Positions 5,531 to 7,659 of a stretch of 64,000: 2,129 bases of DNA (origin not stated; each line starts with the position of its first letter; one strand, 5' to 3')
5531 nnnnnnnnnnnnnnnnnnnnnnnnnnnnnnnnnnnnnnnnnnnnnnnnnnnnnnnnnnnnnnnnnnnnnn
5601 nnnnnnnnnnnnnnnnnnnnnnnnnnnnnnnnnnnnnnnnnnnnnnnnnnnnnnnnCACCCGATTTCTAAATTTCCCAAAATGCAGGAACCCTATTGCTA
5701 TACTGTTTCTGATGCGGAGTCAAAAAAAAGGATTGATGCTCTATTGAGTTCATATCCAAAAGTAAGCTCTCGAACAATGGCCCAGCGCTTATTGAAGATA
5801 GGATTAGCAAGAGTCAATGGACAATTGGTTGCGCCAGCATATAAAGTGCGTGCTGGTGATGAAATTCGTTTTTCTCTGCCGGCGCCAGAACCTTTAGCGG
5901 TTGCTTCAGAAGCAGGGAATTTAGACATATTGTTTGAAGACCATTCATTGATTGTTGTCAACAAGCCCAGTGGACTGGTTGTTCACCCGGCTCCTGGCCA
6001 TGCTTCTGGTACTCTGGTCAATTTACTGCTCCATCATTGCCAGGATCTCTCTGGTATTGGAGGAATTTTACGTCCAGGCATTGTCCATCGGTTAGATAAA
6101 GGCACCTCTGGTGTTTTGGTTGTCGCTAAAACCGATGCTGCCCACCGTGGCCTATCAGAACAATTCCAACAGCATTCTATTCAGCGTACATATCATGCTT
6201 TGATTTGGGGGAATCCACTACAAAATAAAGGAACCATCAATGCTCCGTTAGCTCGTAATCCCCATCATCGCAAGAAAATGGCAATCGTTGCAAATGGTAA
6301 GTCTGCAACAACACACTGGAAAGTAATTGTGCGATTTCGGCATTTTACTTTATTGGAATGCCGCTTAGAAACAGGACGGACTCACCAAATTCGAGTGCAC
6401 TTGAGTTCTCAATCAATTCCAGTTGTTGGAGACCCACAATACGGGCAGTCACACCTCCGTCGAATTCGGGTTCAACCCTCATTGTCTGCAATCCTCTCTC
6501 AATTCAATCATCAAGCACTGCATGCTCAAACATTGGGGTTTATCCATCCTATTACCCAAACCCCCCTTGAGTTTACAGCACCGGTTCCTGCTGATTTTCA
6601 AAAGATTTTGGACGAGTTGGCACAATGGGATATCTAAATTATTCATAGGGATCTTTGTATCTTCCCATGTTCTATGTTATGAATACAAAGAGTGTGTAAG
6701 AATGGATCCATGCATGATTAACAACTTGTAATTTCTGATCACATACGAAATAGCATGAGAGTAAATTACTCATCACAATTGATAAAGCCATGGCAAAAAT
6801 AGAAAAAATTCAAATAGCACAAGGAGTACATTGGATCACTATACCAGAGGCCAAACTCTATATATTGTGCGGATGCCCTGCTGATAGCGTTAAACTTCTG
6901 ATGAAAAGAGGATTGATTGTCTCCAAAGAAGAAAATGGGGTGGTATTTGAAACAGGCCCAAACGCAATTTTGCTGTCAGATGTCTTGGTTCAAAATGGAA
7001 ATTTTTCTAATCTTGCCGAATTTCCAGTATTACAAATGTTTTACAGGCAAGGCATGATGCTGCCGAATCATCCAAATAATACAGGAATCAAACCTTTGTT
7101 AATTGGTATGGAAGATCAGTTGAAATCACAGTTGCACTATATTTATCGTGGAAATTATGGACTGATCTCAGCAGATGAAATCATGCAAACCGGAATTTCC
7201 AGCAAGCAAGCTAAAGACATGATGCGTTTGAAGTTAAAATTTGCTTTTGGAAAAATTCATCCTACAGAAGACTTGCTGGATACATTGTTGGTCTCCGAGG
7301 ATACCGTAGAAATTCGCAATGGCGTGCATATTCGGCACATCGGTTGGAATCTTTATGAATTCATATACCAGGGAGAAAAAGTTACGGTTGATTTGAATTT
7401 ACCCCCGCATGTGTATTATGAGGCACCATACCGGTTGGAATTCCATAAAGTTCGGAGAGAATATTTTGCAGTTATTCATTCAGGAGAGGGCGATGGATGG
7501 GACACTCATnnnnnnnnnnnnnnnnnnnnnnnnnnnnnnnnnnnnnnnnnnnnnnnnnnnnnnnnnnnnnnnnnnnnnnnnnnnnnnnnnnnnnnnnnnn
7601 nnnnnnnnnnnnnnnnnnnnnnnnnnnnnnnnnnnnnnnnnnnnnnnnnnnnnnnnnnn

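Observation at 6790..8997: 735-aa protein combining an MBL-fold hydrolase with C-terminal cNMP-binding domain(s) and an unknown N-terminal domain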

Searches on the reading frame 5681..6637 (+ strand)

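Call 4: search_protein_families(library=pfam, proteins=[window:5681-6637:+], max_evalue=0.01)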
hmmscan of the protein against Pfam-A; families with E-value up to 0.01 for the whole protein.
window:5681-6637:+ (318 aa): 2 families
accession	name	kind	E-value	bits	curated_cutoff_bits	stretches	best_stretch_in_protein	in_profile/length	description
PF00849.27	PseudoU_synth_2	-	9.3e-37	127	26.8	1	90-243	2-152/152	RNA pseudouridylate synthase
PF01479.30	S4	-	1.6e-08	34.5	22.8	1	17-62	2-48/48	S4 domain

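Call 5: search_protein_families(library=ncbifam, proteins=[window:5681-6637:+], max_evalue=0.01)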
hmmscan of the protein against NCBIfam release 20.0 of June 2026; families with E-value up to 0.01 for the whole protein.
window:5681-6637:+ (318 aa): 7 families
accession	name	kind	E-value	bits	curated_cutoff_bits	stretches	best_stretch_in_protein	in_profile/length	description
TIGR00005.1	rluA_subfam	subfamily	3.3e-92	309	192.7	1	13-313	3-297/298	RluA family pseudouridine synthase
NF008385.0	PRK11180.1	equivalog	1.3e-74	251.5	351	1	8-313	10-312/325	23S rRNA pseudouridine(1911/1915/1917) synthase RluD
NF008249.0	PRK11025.1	equivalog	5.7e-47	160.1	378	1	8-314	12-314/317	23S rRNA pseudouridine(955/2504/2580) synthase RluC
NF008321.0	PRK11112.1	equivalog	8.4e-33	113.7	328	1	81-313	2-234/257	tRNA pseudouridine(65) synthase TruC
NF007543.0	PRK10158.1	equivalog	2.4e-29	102.5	286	1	81-302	14-217/219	bifunctional tRNA pseudouridine(32) synthase/23S rRNA pseudouridine(746) synthase RluA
TIGR01621.1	RluA-like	hypoth_equivalog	1.5e-24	86.5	222.3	1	81-258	2-169/217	TIGR01621 family pseudouridine synthase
TIGR00093.1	TIGR00093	subfamily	0.0055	16.5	109.3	0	135-248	34-135/161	pseudouridine synthase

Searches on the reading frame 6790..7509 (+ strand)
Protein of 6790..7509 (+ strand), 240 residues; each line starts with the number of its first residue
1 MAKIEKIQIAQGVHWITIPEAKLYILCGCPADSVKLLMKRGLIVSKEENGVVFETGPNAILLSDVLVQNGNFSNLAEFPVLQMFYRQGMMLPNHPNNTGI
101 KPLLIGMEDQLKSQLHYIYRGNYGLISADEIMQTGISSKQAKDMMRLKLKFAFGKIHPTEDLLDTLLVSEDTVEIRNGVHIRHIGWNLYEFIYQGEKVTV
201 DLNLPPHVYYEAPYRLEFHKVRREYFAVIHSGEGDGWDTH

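Call 21: search_protein_families(library=pfam, proteins=[window:6790-7509:+], max_evalue=10)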
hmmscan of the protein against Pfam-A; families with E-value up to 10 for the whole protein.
window:6790-7509:+ (240 aa): 0 families

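Call 24: search_protein_representatives(protein=window:6790-7509:+)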
Query: 240 residues. Proteins with E-value up to 0.001 (for the whole library): 279; up to 1e-10: 207; up to 1e-30: 129. The best 150 are listed.
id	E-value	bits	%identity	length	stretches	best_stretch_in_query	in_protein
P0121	5.2e-101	353.6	62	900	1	3-240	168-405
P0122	5.0e-96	337.3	62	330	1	4-239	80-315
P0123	9.9e-94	329.8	61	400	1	2-239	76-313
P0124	2.4e-93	328.5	62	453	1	3-239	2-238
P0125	1.1e-92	326.3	62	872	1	1-239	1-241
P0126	2.5e-91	321.9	59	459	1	6-239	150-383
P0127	1.2e-88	313.1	58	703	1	5-239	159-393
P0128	1.3e-87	309.7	59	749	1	1-239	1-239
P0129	1.4e-87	309.6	57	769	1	2-238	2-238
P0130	5.8e-87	307.6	58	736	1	4-239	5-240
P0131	1.6e-86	306.2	57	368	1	8-239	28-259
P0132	2.2e-84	299.2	57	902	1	5-239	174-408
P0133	3.7e-84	298.4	58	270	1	7-234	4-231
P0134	1.8e-83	296.2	58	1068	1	6-239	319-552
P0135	2.0e-82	292.8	55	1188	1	3-239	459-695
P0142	1.2e-77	277.1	50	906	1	4-239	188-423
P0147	2.6e-75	269.4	50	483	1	2-239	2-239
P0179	9.2e-64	231.7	43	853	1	2-238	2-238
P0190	1.5e-58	214.6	43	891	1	2-238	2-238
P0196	4.6e-55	203.2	40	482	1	2-239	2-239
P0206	1.4e-47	178.7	42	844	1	3-239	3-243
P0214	1.4e-42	162.4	37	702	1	4-239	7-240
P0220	1.5e-40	155.6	39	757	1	5-239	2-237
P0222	1.8e-39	152.1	39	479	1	3-238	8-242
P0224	1.6e-38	149.1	38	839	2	13-238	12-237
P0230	1.3e-36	142.7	37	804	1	12-238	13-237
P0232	4.9e-36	140.9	35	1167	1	1-238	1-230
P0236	7.8e-35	136.9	38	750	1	3-238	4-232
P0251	6.5e-30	120.8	32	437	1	5-239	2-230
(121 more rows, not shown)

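Call 25: search_protein_families(library=pfam, proteins=[P0121, P0134, P0135, P0142, P0147, P0196, P0222, P0232, P0251, P0224], max_evalue=0.001)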
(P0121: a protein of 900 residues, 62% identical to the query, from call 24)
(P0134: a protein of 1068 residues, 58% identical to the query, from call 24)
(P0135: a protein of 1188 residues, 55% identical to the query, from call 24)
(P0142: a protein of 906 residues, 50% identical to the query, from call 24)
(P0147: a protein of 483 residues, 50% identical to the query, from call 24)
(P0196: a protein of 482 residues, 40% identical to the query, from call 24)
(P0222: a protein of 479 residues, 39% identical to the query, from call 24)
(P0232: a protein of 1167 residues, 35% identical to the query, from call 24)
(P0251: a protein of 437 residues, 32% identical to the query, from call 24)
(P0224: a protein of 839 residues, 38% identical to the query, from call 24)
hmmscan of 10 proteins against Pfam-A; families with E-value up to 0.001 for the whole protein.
P0121 (900 aa): 4 families
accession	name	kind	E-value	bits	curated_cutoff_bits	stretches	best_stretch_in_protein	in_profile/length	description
PF00027.35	cNMP_binding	-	9.3e-21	74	27.5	2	677-759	2-88/89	Cyclic nucleotide-binding domain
PF00072.30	Response_reg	-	5.5e-17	62.4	30.2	1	22-135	1-110/111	Response regulator receiver domain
PF12706.13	Lactamase_B_2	-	1.2e-08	35.2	27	1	421-497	4-83/200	Beta-lactamase superfamily domain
PF00753.33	Lactamase_B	-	2.5e-06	28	22.7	1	417-463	15-65/196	Metallo-beta-lactamase superfamily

P0134 (1068 aa): 4 families
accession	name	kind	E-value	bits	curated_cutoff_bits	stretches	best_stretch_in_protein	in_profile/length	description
PF00497.25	SBP_bac_3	-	2.2e-17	63.5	26.4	1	35-252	2-130/132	Bacterial extracellular solute-binding proteins, family 3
PF00027.35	cNMP_binding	-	6.1e-10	39.4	27.5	1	985-1048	18-85/89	Cyclic nucleotide-binding domain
PF12706.13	Lactamase_B_2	-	3.9e-09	36.8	27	1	568-668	3-108/200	Beta-lactamase superfamily domain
PF00753.33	Lactamase_B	-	1.9e-06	28.4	22.7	1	565-612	15-66/196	Metallo-beta-lactamase superfamily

P0135 (1188 aa): 4 families
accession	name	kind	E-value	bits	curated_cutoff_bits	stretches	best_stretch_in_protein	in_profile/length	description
PF05226.16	CHASE2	-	2.1e-55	188.5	26.3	1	26-367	6-251/257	CHASE2 domain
PF00027.35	cNMP_binding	-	4.7e-18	65.4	27.5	2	967-1049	3-89/89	Cyclic nucleotide-binding domain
PF00753.33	Lactamase_B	-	8.6e-05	23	22.7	1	721-755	33-66/196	Metallo-beta-lactamase superfamily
PF12706.13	Lactamase_B_2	-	0.00045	20.3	27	1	727-799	25-94/200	Beta-lactamase superfamily domain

P0142 (906 aa): 5 families
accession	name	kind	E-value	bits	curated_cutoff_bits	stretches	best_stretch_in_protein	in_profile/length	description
PF00027.35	cNMP_binding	-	6.9e-11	42.4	27.5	1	698-779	4-89/89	Cyclic nucleotide-binding domain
PF13185.12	GAF_2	-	1.4e-08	35.4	28.6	1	26-162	3-135/136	GAF domain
PF00753.33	Lactamase_B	-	1.5e-08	35.2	22.7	1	423-480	2-63/196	Metallo-beta-lactamase superfamily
PF01590.32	GAF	-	2.6e-08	34.9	22.4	1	26-159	1-130/133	GAF domain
PF12706.13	Lactamase_B_2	-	5.9e-07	29.7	27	1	440-593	4-167/200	Beta-lactamase superfamily domain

P0147 (483 aa): 3 families
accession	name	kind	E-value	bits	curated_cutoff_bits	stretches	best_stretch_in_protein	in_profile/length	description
PF00753.33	Lactamase_B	-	1.1e-09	38.9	22.7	1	248-299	11-66/196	Metallo-beta-lactamase superfamily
PF12706.13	Lactamase_B_2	-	1.2e-08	35.3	27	1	255-343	3-94/200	Beta-lactamase superfamily domain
PF23023.1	Anti-Pycsar_Apyc1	-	3.9e-06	26.9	50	1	246-338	23-121/250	Anti-Pycsar protein Apyc1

P0196 (482 aa): 2 families
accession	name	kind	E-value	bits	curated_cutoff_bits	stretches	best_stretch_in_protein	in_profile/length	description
PF00753.33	Lactamase_B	-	2.7e-08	34.4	22.7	1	241-299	4-66/196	Metallo-beta-lactamase superfamily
PF12706.13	Lactamase_B_2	-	2.3e-05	24.5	27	1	256-347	4-98/200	Beta-lactamase superfamily domain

P0222 (479 aa): 3 families
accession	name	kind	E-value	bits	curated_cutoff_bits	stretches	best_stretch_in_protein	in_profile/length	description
PF12706.13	Lactamase_B_2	-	6.7e-07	29.5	27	1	275-393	25-147/200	Beta-lactamase superfamily domain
PF00753.33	Lactamase_B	-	1.9e-05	25.2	22.7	1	255-305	14-68/196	Metallo-beta-lactamase superfamily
PF23023.1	Anti-Pycsar_Apyc1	-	0.00014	21.9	50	1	251-305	24-78/250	Anti-Pycsar protein Apyc1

P0232 (1167 aa): 3 families
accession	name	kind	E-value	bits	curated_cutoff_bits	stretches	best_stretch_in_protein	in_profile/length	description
PF00027.35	cNMP_binding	-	2.8e-26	91.8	27.5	1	759-844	3-88/89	Cyclic nucleotide-binding domain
PF00753.33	Lactamase_B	-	2.6e-06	28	22.7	1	242-293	13-68/196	Metallo-beta-lactamase superfamily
PF12706.13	Lactamase_B_2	-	4.6e-06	26.8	27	1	249-311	5-74/200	Beta-lactamase superfamily domain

P0251 (437 aa): 2 families
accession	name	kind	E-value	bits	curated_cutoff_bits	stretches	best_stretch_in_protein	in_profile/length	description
PF00753.33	Lactamase_B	-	1.6e-08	35.2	22.7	1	238-291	10-67/196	Metallo-beta-lactamase superfamily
PF12706.13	Lactamase_B_2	-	1.4e-06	28.5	27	1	245-344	2-106/200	Beta-lactamase superfamily domain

P0224 (839 aa): 3 families
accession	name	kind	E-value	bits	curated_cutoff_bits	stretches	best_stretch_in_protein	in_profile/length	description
PF00753.33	Lactamase_B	-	5.9e-07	30.1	22.7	1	239-299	3-67/196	Metallo-beta-lactamase superfamily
PF12706.13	Lactamase_B_2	-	0.00029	21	27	1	255-321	4-73/200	Beta-lactamase superfamily domain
PF23023.1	Anti-Pycsar_Apyc1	-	0.00051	20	50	1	231-295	9-73/250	Anti-Pycsar protein Apyc1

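Call 36: predict_structure(alignment_id=A2)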
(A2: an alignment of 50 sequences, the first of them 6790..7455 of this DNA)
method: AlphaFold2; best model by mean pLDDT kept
length: 222 residues; sequences in the alignment: 50
mean_pLDDT: 82.2   pTM: 0.80
mean pLDDT of the five models: 82.2, 75.7, 74.8, 72.7, 70.9
residues with pLDDT >= 90: 91; 70-90: 81; 50-70: 34; < 50: 16
segments of 3 or more residues with pLDDT < 50: 146-152, 220-222
pLDDT, mean of each block of 10 residues (from residue 1): 89 94 93 82 90 92 89 87 85 85 94 81 56 70 53 55 90 97 97 97 85 52 42
secondary structure, 60 per line:
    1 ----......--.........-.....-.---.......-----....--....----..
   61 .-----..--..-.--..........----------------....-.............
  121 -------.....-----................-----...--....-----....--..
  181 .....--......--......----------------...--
elements in order: E5-10 E13-18 E23-27 H33-39 E45-48 E51-54 E59-61 H77-86 E103-106 H108-120 H128-132 H138-153 E164-167 E173-176 E179-185 E188-193 E196-201

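Call 45: list_cluster_members(proteins=[P0232, P0224, P0230, P0251, P0236, P0220, P0214, P0206, P0190, P0179])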
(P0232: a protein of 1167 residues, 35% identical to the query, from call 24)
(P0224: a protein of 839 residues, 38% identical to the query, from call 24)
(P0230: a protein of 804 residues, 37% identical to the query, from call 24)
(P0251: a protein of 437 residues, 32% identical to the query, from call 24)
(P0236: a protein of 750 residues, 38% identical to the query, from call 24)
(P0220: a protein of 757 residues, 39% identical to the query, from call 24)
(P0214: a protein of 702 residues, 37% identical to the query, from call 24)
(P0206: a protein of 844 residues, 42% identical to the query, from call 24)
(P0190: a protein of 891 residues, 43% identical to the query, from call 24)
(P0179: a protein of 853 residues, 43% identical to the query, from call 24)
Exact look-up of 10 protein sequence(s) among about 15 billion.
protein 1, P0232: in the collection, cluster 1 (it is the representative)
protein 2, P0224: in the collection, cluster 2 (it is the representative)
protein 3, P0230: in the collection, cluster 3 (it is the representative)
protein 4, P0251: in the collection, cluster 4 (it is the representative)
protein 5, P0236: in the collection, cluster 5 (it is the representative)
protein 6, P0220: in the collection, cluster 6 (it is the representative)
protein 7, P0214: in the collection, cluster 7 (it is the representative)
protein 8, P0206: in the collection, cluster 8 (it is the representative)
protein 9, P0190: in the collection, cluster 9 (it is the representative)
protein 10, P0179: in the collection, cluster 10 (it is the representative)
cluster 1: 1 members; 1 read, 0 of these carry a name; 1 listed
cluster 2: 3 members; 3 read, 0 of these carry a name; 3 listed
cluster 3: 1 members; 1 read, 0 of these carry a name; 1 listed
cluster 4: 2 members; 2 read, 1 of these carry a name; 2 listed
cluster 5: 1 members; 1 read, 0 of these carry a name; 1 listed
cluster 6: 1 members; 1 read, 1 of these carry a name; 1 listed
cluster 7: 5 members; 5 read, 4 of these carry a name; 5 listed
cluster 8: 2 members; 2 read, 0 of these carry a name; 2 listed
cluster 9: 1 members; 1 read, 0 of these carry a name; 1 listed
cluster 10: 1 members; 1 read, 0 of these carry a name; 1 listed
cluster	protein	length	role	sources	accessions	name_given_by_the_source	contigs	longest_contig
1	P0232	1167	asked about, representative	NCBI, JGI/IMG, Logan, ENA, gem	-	-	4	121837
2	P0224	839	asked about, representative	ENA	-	-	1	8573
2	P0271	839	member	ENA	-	-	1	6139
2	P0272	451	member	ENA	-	-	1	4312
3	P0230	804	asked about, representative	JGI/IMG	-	-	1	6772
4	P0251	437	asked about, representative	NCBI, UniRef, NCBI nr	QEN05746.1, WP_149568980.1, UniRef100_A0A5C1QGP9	MBL fold metallo-hydrolase [Thiospirochaeta perfilievii] | MBL fold metallo-hydrolase n=1 Tax=Thiospirochaeta perfilievii TaxID=252967 ...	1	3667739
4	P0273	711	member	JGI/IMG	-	-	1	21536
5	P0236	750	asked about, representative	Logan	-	-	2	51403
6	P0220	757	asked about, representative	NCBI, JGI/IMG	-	hemerythrin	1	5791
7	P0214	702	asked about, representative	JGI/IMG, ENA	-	hemerythrin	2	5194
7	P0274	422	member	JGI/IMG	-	hemerythrin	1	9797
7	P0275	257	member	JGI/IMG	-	hypothetical protein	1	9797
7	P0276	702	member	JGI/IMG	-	hemerythrin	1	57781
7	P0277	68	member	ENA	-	-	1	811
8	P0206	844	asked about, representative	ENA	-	-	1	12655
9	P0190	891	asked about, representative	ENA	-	-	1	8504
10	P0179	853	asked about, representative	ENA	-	-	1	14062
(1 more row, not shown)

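Call 77: fold_search(model_id=the predicted structure, library=pdb)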
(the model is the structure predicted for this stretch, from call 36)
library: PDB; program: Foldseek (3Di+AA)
matches with E <= 10: 398; with E <= 0.001: 2
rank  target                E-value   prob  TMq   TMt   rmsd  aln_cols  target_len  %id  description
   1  7u2r                  2.4e-05  1.00  0.40  0.37   6.2       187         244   14  Structure of Paenibacillus sp. J14 Apyc1 (released 2022-04-20)
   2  7u2s_A                4.9e-04  1.00  0.41  0.37   6.7       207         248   12  Structure of Paenibacillus xerothermodurans Apyc1 in the apo state (released 2022-04-20)
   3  7bz3_C                1.0e-03  1.00  0.46  0.32   6.6       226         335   11  The mutant variant of PNGM-1. H257 was substituted for alanine to study substrate binding. (released 2021-04-28)
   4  7u2s_B                1.0e-03  1.00  0.36  0.33   7.2       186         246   12  Structure of Paenibacillus xerothermodurans Apyc1 in the apo state (released 2022-04-20)
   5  4z7r_B                1.6e-03  1.00  0.39  0.32   7.5       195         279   10  The 1.98-angstrom crystal structure of Zn(2+)-bound PqqB from Methylobacterium extorquens (released 2016-04-20)
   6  7byq_A                2.2e-03  1.00  0.44  0.29   6.2       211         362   12  The mutant variant of PNGM-1. H279A was substituted for alanine to study metal coordination. (released 2021-04-28)
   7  7bzi_F                2.6e-03  1.00  0.43  0.29   6.0       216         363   11  The mutant variant of PNGM-1. H91 was substituted for alanine to study metal coordination. (released 2021-04-28)
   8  6j4n_A                3.0e-03  0.99  0.44  0.28   6.1       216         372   12  Structure of papua new guinea MBL-1(PNGM-1) native (released 2019-02-27)
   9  7bz3_D                3.4e-03  1.00  0.45  0.33   6.5       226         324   11  The mutant variant of PNGM-1. H257 was substituted for alanine to study substrate binding. (released 2021-04-28)
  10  4z7r_A                3.6e-03  0.99  0.36  0.28   7.6       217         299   10  The 1.98-angstrom crystal structure of Zn(2+)-bound PqqB from Methylobacterium extorquens (released 2016-04-20)
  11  7bzi_C                4.3e-03  0.99  0.44  0.30   5.7       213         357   11  The mutant variant of PNGM-1. H91 was substituted for alanine to study metal coordination. (released 2021-04-28)
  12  7bz1_A                4.6e-03  0.99  0.46  0.30   6.5       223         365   11  The mutant variant of PNGM-1. H96 was substituted for alanine to study metal coordination. (released 2021-04-28)
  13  7bzi_D                4.9e-03  0.99  0.42  0.28   6.3       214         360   11  The mutant variant of PNGM-1. H91 was substituted for alanine to study metal coordination. (released 2021-04-28)
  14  7bzi_A                5.5e-03  0.98  0.41  0.28   6.4       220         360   11  The mutant variant of PNGM-1. H91 was substituted for alanine to study metal coordination. (released 2021-04-28)
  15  7bzi_E                6.2e-03  0.99  0.44  0.29   5.9       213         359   11  The mutant variant of PNGM-1. H91 was substituted for alanine to study metal coordination. (released 2021-04-28)
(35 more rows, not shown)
